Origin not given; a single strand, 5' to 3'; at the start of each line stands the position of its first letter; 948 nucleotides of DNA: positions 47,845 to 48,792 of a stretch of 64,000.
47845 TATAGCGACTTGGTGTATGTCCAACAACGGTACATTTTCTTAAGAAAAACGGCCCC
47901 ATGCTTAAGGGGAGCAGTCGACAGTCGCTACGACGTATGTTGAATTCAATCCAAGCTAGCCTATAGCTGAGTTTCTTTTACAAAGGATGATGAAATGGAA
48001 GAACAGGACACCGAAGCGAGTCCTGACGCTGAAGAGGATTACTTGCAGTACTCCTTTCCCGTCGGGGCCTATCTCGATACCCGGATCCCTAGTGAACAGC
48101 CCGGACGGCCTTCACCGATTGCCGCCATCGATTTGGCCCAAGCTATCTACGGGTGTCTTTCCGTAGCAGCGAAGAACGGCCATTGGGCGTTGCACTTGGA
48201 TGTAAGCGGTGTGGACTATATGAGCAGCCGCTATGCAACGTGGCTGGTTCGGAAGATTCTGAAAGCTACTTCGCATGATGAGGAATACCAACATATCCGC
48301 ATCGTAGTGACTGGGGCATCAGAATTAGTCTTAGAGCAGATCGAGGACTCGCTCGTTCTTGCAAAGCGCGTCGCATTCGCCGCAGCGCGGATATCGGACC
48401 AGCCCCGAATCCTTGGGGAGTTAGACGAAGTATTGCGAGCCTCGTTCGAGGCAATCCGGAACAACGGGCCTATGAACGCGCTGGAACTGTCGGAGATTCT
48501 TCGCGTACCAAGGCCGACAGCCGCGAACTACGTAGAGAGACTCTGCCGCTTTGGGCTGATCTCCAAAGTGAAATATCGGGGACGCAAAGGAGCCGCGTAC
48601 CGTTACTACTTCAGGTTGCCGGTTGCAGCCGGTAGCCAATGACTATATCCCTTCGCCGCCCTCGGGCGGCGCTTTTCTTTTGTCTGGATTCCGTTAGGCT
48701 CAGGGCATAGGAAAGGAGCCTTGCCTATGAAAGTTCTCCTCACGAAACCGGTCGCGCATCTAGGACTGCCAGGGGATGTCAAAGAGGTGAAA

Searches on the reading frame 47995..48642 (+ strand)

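Call 81: search_protein_families(library=pfam, proteins=[window:47995-48642:+], max_evalue=0.01)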
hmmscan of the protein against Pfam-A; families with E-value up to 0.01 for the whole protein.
window:47995-48642:+ (215 aa): 3 families
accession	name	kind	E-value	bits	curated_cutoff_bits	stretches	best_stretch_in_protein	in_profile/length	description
PF01978.25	TrmB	-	1.8e-05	24.9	25.6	1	153-203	16-60/68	Sugar-specific transcriptional regulator TrmB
PF01325.25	Fe_dep_repress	-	0.00027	21.5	26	1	144-196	7-59/60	Iron dependent repressor, N-terminal DNA binding domain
PF13412.12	HTH_24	-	0.0015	18.5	21.9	1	152-189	10-47/48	Winged helix-turn-helix DNA-binding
